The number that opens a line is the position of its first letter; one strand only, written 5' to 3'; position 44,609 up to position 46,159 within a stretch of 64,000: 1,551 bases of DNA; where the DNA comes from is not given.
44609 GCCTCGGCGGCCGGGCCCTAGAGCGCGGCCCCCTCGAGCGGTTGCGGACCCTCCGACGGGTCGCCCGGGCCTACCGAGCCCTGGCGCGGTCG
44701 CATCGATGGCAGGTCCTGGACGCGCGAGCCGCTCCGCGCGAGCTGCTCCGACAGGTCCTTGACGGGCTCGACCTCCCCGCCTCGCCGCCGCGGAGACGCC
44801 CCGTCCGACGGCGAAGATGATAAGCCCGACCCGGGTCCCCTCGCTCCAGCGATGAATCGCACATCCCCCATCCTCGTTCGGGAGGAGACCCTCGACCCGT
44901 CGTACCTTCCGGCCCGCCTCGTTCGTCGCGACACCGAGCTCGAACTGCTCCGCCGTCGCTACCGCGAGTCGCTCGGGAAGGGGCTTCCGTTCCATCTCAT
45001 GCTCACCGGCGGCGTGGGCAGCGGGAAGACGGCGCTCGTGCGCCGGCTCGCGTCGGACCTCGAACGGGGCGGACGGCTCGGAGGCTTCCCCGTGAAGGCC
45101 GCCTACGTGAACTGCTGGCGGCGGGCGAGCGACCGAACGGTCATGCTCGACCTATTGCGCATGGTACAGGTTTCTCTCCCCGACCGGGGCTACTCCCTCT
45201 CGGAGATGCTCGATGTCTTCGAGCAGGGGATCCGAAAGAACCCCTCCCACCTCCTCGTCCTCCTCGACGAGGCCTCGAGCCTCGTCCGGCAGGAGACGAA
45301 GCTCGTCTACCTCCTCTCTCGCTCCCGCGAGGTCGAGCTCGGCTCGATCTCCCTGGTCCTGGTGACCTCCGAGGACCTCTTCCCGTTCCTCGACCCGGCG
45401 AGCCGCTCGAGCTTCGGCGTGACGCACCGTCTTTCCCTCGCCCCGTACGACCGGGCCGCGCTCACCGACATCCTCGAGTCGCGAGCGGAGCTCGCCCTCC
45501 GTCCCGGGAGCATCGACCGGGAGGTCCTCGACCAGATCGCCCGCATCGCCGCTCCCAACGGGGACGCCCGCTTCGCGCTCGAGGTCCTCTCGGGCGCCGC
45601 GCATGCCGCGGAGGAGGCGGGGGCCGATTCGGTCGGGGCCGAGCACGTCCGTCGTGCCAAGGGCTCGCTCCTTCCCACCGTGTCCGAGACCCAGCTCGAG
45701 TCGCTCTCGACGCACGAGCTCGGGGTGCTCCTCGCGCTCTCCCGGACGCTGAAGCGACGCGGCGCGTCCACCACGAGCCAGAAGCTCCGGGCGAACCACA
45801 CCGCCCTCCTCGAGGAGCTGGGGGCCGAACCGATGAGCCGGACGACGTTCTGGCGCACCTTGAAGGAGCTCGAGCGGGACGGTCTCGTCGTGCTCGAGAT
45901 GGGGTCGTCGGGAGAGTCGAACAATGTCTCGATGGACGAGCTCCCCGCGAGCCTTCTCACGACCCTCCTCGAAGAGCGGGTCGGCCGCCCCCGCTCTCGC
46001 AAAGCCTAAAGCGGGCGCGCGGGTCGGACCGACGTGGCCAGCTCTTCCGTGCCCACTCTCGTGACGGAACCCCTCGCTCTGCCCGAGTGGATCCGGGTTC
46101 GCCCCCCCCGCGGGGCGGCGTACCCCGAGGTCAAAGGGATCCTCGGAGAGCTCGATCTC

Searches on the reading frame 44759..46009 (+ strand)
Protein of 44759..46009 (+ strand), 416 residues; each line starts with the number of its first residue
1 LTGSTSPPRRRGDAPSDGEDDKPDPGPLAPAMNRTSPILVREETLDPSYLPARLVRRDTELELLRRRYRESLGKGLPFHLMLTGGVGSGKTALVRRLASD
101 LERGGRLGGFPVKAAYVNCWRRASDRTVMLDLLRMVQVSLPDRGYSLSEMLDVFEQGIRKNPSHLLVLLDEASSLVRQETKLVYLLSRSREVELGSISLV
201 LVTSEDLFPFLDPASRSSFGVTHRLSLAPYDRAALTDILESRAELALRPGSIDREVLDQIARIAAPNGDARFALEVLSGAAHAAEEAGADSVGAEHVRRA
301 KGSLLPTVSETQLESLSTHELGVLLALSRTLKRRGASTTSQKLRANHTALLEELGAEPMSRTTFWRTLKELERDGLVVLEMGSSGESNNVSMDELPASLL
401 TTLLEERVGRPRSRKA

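Call 23: search_protein_families(library=pfam, proteins=[window:44759-46009:+])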
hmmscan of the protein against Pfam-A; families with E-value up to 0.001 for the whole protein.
window:44759-46009:+ (416 aa): 5 families
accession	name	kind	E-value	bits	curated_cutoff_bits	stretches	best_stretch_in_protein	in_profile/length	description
PF22703.2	Cdc6_lid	-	2.1e-20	72.8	27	1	237-301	2-67/68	Cdc6 AAA+ ATPase-type lid domain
PF13401.12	AAA_22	-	3.6e-11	43.9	27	1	80-207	8-126/130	AAA domain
PF09079.17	Cdc6_C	-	4.1e-11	43.2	25.1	1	313-393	3-87/96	CDC6, C terminal winged helix domain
PF13191.12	AAA_16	-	1.1e-09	39.5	32.6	1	53-192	1-161/167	AAA ATPase domain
PF05729.18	NACHT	-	3.9e-07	30.5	26.7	1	81-181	4-99/167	NACHT domain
